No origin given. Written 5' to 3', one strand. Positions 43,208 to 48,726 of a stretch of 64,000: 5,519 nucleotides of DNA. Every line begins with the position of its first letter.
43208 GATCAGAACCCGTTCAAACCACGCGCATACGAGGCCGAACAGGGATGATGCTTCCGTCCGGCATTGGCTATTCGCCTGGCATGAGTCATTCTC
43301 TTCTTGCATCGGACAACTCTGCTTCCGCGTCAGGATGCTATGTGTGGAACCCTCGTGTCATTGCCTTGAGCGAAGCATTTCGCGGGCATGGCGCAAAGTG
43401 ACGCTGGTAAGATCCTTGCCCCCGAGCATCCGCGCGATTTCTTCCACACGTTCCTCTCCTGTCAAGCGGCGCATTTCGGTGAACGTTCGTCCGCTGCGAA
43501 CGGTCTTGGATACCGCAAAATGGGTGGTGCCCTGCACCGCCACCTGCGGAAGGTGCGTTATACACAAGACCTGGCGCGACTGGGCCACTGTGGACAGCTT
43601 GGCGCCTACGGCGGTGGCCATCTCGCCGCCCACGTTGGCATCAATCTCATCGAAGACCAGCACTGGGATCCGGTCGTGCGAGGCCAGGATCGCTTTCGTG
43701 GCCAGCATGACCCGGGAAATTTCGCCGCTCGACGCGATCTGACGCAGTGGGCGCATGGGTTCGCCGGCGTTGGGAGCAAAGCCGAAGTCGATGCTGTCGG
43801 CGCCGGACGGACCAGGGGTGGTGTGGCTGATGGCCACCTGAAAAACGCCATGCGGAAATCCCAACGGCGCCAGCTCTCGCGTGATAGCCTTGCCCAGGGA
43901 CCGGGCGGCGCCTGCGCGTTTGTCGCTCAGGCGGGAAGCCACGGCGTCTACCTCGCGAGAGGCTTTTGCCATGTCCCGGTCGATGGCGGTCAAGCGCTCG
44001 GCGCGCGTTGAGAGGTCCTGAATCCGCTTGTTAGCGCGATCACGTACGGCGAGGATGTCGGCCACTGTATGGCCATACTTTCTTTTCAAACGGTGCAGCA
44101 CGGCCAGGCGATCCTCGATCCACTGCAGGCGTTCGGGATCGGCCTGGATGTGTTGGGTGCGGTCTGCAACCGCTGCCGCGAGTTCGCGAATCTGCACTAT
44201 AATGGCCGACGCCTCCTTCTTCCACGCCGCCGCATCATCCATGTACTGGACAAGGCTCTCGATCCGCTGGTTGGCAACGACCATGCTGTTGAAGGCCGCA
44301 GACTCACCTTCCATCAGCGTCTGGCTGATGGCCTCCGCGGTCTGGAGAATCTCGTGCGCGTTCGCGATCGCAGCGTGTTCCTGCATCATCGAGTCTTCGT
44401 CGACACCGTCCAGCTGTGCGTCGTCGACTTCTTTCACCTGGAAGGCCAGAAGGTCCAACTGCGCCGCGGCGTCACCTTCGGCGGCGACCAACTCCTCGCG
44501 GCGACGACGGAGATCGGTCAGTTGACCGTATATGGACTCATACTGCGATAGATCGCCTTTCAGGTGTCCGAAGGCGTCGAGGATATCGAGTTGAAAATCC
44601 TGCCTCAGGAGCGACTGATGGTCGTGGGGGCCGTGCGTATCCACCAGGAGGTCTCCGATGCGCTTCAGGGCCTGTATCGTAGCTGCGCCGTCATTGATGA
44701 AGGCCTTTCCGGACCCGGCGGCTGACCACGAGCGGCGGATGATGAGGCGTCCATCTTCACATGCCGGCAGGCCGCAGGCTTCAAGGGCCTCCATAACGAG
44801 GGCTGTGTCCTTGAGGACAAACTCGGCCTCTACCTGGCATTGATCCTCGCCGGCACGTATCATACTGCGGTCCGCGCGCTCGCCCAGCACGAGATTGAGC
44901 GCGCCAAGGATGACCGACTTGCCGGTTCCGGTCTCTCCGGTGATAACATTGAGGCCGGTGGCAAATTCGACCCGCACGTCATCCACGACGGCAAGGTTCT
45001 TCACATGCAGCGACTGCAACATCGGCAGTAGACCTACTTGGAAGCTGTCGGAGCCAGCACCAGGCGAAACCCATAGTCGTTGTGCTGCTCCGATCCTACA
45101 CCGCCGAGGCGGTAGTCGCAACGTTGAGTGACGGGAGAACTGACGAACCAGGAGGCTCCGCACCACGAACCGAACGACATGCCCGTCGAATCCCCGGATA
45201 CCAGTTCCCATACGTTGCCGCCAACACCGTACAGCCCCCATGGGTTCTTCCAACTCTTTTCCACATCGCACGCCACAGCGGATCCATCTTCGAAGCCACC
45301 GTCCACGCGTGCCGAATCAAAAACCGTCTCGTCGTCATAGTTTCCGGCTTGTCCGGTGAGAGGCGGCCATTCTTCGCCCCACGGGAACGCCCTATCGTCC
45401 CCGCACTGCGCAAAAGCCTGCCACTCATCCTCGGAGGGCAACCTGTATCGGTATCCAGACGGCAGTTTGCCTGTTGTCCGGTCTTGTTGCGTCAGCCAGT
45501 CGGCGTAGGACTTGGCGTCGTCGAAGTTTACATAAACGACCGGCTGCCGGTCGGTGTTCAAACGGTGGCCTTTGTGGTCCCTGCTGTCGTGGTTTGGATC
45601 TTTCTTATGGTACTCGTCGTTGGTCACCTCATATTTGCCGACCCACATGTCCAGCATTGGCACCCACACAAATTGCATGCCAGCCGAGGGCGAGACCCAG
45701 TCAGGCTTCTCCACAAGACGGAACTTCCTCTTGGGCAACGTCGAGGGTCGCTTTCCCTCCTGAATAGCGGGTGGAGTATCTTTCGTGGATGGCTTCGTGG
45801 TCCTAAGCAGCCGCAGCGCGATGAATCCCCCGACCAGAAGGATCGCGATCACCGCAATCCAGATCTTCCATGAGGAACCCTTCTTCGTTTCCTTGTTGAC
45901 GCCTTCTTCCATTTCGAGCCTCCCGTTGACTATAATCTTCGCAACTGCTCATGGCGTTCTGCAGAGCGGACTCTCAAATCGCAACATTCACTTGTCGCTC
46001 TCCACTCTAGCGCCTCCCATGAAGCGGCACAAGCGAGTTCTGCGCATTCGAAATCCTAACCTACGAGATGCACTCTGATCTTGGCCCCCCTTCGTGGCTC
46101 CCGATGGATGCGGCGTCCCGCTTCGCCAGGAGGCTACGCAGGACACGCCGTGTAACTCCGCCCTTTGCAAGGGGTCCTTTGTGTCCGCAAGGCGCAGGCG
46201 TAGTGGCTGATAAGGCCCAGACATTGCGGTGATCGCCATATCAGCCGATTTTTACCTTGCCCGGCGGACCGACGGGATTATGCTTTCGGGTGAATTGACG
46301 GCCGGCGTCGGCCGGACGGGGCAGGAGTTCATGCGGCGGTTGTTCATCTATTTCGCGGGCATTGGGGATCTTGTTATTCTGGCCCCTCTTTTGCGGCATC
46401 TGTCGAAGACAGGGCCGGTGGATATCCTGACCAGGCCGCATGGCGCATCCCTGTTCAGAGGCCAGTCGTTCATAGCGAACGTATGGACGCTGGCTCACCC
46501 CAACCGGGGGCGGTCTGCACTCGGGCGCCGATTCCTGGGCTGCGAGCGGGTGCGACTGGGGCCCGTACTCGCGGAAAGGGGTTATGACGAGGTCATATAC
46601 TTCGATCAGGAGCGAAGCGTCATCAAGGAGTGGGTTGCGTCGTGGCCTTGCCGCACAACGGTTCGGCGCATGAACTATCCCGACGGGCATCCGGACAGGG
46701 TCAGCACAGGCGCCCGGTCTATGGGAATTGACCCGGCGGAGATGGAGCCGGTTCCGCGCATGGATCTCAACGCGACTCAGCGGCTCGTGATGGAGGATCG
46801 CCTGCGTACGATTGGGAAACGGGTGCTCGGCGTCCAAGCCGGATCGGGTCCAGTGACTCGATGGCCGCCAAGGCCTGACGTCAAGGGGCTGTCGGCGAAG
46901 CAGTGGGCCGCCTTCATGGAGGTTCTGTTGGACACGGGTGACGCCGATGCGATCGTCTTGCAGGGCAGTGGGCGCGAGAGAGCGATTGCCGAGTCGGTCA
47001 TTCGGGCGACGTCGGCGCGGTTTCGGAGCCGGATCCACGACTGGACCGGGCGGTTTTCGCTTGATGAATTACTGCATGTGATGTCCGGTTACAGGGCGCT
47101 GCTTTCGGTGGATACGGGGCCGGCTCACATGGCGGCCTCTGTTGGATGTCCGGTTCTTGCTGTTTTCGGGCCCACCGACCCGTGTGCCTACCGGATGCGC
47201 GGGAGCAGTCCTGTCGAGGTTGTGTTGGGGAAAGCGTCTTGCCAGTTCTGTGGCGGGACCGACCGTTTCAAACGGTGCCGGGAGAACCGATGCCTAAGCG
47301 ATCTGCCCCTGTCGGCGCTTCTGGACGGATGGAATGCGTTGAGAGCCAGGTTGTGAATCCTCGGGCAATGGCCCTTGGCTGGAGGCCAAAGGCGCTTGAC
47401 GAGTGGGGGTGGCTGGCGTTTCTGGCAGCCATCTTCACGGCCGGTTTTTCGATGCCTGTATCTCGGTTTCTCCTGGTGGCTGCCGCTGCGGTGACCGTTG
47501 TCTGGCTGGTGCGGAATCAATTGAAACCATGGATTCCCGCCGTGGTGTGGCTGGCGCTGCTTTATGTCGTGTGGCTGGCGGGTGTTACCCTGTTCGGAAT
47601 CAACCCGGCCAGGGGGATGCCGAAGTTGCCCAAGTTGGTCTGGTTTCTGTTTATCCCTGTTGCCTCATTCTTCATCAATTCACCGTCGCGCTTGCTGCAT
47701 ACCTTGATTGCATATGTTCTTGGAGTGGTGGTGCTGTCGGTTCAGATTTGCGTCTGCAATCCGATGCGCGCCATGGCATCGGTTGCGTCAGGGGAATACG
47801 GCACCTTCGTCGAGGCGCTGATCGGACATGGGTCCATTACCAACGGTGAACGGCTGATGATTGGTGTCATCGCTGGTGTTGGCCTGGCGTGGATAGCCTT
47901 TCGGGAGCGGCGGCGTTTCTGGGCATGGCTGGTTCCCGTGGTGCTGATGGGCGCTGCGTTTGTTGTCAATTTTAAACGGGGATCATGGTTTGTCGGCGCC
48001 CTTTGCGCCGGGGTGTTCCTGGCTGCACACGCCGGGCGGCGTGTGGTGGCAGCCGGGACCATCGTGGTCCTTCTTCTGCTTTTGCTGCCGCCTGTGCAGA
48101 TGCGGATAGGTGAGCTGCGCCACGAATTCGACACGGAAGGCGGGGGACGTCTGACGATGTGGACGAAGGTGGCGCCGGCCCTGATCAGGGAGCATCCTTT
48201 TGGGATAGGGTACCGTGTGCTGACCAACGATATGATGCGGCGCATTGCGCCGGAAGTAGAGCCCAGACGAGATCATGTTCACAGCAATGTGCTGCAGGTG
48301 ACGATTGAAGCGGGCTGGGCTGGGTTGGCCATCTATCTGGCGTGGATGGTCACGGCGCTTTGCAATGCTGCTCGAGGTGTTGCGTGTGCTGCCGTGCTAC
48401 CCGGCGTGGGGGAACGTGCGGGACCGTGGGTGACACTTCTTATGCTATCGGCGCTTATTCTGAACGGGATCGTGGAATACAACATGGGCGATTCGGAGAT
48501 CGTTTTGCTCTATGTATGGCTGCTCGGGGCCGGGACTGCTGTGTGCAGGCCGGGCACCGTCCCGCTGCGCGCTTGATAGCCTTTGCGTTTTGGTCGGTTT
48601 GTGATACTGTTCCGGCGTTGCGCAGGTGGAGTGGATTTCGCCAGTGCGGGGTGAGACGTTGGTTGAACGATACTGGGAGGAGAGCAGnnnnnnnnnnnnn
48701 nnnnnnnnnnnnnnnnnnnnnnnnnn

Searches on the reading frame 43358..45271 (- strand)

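Call 46: search_protein_families(library=pfam, proteins=[window:43358-45271:-], max_evalue=0.00001)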
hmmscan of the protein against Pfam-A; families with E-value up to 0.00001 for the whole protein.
window:43358-45271:- (637 aa): 2 families
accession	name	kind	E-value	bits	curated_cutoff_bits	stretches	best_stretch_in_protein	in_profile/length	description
PF02463.25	SMC_N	-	4.5e-14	52.8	40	1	85-589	2-213/220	RecF/RecN/SMC N terminal domain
PF13476.12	AAA_23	-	1.9e-10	42.1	27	1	87-143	1-57/201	AAA domain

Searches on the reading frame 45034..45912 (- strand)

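Call 46: search_protein_families(library=pfam, proteins=[window:45034-45912:-], max_evalue=0.00001)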
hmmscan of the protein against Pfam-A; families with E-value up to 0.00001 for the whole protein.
window:45034-45912:- (292 aa): 1 family
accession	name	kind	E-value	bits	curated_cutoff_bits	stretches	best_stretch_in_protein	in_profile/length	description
PF03781.23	FGE-sulfatase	-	3.3e-20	73.3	23.3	1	90-285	38-254/255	Sulfatase-modifying factor enzyme 1-like domain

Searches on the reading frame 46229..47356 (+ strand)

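Call 46: search_protein_families(library=pfam, proteins=[window:46229-47356:+], max_evalue=0.00001)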
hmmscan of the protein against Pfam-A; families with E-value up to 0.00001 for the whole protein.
window:46229-47356:+ (375 aa): 1 family
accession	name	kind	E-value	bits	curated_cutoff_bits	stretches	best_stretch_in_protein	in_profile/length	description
PF01075.23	Glyco_transf_9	-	3.1e-15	56.6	22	1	222-339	117-234/247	Glycosyltransferase family 9 (heptosyltransferase)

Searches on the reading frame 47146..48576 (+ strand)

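Call 46: search_protein_families(library=pfam, proteins=[window:47146-48576:+], max_evalue=0.00001)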
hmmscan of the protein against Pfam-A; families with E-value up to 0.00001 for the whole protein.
window:47146-48576:+ (476 aa): 1 family
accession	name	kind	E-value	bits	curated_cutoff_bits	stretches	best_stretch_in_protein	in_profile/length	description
PF04932.20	Wzy_C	-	9.6e-17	61.6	31.7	1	265-398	3-149/149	O-Antigen ligase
